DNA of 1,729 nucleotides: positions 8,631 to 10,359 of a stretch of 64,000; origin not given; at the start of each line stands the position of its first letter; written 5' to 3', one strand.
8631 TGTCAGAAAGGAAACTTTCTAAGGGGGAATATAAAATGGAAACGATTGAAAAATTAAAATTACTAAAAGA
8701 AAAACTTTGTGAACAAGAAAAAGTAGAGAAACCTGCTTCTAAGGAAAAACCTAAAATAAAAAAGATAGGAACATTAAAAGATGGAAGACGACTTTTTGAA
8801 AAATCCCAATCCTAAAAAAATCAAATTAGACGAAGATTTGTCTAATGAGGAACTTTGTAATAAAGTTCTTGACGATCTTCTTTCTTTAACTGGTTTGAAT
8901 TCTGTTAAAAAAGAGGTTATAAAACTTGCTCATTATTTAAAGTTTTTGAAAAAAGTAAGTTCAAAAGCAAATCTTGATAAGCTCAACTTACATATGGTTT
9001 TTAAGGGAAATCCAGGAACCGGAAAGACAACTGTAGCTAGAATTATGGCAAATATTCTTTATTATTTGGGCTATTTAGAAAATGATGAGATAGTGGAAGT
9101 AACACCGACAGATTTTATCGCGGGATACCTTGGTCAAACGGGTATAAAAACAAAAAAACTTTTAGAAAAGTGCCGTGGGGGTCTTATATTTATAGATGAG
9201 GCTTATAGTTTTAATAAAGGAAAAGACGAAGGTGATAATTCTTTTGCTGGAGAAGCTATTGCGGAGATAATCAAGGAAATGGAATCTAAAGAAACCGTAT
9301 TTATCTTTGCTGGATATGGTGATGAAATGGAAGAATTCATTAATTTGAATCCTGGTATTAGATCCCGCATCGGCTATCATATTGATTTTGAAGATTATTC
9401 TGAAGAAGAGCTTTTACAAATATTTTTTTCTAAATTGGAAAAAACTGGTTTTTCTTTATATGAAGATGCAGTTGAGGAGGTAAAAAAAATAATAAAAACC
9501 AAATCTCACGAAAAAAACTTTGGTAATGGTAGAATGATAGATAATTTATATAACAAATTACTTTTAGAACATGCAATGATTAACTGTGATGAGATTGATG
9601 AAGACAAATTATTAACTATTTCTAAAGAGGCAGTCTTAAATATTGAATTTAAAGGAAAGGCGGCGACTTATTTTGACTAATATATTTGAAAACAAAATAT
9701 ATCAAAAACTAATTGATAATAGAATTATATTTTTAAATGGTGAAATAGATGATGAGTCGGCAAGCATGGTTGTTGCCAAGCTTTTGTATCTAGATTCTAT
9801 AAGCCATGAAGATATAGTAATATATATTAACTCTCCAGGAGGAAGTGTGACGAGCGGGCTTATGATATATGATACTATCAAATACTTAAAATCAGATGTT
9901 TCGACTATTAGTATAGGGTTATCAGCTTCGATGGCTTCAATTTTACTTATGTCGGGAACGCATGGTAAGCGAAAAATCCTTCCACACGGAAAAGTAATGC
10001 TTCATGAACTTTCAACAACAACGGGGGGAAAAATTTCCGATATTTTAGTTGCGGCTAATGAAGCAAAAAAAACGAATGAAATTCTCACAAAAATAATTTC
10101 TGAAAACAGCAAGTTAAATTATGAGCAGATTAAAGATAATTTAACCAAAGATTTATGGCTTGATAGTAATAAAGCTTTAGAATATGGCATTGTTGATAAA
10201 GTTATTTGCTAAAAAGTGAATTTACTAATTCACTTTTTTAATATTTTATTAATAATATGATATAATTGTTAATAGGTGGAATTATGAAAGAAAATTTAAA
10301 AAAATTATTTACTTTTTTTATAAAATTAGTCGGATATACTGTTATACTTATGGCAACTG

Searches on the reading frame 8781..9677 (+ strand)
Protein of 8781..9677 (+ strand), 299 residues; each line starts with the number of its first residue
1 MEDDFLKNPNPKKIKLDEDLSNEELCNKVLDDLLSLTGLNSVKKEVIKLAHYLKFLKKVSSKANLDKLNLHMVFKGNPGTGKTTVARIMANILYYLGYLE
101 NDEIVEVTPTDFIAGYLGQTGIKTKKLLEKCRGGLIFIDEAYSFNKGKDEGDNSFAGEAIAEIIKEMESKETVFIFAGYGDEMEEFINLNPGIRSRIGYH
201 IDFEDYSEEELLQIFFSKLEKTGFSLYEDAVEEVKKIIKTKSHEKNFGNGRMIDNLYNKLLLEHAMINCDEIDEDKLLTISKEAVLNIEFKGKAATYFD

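Call 58: search_protein_families(library=pfam, proteins=[window:8781-9677:+], max_evalue=0.001)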
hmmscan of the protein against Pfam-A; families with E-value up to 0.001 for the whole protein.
window:8781-9677:+ (299 aa): 4 families
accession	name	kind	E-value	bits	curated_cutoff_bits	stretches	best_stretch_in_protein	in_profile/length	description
PF00004.35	AAA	-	2e-15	57.8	21.2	1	72-203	1-129/131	ATPase family associated with various cellular activities (AAA)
PF17866.7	AAA_lid_6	-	2e-08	34.6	24.3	1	228-283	1-58/60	AAA lid domain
PF20720.3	nSTAND3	-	1.3e-05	25.4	27.2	1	71-220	19-154/155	Novel STAND NTPase 3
PF01078.27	Mg_chelatase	-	0.00035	20.5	20.3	0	71-115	24-65/207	Magnesium chelatase, subunit ChlI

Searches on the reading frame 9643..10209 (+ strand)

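Call 58: search_protein_families(library=pfam, proteins=[window:9643-10209:+], max_evalue=0.001)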
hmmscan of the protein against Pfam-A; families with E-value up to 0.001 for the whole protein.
window:9643-10209:+ (189 aa): 1 family
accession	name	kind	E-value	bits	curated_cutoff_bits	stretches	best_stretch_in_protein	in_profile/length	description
PF00574.28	CLP_protease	-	4.1e-59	199.9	20.2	1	17-188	7-179/182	Clp protease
